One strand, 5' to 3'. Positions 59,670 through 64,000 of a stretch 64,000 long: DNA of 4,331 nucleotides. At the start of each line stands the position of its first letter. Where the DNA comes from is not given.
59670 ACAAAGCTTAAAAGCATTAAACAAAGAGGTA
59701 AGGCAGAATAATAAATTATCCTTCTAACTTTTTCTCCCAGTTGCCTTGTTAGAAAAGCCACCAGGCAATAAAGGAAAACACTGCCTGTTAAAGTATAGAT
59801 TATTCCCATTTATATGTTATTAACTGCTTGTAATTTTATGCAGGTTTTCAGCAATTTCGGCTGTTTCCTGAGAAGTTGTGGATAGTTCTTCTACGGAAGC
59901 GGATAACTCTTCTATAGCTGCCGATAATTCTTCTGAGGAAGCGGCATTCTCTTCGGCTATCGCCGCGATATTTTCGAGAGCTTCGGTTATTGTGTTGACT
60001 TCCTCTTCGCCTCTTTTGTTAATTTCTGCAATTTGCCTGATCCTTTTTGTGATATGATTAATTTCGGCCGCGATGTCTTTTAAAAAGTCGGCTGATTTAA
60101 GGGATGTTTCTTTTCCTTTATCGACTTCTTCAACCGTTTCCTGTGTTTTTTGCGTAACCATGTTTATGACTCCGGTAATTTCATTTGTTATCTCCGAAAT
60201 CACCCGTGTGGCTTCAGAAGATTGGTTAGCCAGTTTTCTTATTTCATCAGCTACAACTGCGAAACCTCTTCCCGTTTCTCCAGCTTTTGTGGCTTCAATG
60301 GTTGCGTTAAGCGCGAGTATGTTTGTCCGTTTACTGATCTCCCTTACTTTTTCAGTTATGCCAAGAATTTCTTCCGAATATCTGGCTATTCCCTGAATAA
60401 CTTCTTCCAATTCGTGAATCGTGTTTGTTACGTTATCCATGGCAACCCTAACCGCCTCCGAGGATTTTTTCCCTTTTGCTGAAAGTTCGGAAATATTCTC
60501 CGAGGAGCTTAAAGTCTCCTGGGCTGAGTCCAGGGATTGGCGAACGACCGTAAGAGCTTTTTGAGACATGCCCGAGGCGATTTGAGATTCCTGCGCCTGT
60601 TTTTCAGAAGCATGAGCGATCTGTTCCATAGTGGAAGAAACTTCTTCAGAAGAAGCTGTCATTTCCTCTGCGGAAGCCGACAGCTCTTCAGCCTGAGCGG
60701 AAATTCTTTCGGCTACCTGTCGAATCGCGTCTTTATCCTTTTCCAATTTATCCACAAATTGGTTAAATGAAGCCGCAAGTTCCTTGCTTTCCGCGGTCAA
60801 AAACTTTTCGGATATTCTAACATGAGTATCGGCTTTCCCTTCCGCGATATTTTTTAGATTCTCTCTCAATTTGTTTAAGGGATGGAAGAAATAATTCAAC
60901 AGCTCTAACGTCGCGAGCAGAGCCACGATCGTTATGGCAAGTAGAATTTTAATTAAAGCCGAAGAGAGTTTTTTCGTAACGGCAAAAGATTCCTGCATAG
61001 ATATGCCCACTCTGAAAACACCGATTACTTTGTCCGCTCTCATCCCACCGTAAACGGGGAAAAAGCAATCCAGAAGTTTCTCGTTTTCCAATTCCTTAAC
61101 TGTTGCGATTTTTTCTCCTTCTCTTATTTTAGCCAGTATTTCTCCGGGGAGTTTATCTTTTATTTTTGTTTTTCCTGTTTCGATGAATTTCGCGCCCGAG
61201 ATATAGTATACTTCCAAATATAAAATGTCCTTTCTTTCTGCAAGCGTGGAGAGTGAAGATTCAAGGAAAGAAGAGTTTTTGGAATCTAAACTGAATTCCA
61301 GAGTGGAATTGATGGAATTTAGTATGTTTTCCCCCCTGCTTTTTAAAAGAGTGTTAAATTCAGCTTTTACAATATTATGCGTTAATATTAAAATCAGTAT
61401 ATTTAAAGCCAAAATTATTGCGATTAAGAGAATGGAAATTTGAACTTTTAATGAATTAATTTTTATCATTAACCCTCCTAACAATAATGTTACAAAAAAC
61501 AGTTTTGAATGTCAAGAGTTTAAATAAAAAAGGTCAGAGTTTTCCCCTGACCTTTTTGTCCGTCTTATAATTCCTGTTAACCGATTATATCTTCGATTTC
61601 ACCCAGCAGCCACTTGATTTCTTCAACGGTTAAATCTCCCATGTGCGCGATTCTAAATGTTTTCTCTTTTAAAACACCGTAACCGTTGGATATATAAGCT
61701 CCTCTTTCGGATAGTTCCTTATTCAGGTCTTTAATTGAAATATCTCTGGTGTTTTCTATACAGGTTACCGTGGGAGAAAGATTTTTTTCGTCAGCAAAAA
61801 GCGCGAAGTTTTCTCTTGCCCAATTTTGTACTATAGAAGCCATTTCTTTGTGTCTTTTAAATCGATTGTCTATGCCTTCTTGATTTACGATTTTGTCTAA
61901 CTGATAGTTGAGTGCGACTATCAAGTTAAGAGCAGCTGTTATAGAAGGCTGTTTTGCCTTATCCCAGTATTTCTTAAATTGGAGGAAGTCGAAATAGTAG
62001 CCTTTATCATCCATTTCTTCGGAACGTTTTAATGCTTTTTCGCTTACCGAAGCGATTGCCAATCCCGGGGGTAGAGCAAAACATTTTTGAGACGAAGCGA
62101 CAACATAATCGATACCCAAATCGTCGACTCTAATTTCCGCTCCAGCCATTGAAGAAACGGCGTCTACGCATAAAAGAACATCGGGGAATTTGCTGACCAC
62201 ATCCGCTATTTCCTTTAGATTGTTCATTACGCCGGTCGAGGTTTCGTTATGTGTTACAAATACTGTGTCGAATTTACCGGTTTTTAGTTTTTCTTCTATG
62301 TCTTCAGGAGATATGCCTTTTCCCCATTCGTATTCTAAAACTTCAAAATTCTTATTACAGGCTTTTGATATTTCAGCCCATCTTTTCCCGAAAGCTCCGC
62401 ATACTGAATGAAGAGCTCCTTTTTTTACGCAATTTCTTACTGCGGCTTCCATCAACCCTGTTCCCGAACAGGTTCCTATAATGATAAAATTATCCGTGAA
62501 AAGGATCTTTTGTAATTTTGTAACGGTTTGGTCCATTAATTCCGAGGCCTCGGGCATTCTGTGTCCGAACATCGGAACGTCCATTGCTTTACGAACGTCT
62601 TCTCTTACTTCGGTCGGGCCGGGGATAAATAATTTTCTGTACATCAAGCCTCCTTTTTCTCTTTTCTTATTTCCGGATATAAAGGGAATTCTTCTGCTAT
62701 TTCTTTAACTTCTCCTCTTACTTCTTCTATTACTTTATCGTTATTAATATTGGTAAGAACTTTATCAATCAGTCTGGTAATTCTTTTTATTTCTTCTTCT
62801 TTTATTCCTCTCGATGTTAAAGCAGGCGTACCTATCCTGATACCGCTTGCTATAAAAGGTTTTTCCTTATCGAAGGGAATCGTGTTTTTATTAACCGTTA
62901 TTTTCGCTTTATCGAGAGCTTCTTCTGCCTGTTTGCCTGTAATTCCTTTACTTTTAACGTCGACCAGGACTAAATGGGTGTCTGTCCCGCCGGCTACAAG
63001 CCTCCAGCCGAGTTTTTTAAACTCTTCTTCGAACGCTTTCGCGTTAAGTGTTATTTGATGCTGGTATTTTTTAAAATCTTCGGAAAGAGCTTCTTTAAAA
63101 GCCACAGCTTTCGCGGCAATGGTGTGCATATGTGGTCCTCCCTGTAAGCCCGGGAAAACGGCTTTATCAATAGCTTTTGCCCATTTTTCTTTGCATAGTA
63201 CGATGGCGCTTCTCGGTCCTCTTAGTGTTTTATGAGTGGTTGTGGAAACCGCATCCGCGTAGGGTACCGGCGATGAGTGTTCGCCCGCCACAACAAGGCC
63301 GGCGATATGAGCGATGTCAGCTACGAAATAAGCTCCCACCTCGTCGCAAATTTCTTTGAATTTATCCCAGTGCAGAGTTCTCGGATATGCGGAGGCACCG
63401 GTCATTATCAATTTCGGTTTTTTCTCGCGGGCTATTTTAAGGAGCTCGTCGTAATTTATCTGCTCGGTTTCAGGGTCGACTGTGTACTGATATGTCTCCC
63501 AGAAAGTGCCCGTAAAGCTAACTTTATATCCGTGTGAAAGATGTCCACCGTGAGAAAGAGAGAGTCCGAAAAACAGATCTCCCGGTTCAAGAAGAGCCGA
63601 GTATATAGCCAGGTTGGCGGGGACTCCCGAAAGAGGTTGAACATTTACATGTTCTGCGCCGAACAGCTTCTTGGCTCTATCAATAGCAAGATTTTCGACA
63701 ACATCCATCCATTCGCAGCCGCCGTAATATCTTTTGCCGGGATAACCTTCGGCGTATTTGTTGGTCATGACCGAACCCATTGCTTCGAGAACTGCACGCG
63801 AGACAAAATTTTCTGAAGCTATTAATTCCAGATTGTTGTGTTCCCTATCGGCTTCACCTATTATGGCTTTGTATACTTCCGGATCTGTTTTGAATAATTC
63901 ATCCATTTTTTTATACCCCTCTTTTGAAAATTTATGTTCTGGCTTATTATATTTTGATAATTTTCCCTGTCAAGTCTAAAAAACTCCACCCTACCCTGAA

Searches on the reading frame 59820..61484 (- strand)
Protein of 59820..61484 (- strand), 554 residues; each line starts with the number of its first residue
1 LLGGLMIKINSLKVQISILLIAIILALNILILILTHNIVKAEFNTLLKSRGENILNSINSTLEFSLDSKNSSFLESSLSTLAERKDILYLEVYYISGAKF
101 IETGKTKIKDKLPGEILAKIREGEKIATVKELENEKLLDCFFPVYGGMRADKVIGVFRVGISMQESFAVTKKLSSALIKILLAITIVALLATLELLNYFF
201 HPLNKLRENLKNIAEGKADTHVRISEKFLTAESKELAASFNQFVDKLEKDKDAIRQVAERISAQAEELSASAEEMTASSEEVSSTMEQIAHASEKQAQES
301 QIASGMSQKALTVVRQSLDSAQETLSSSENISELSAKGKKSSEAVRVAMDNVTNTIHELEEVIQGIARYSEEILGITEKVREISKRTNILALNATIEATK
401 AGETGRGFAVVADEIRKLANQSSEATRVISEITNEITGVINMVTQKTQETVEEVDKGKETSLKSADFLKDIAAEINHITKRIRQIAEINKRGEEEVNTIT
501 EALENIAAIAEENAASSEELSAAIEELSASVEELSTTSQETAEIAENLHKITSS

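Call 68: search_protein_families(library=pfam, proteins=[window:59820-61484:-], max_evalue=0.00001)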
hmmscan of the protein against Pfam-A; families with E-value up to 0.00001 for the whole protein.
window:59820-61484:- (554 aa): 1 family
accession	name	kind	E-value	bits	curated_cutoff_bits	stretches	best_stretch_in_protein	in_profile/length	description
PF00015.26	MCPsignal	-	1.3e-35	123.2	34.6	1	340-509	9-171/172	Methyl-accepting chemotaxis protein (MCP) signalling domain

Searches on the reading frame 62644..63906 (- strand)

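Call 68: search_protein_families(library=pfam, proteins=[window:62644-63906:-], max_evalue=0.00001)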
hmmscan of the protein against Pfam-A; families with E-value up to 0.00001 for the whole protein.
window:62644-63906:- (420 aa): 2 families
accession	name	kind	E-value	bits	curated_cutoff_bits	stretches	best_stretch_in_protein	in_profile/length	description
PF00464.25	SHMT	-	2.2e-168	560.5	27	1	6-380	3-399/399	Serine hydroxymethyltransferase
PF00155.27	Aminotran_1_2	-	1.8e-07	31.1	19.7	1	80-364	53-350/361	Aminotransferase class I and II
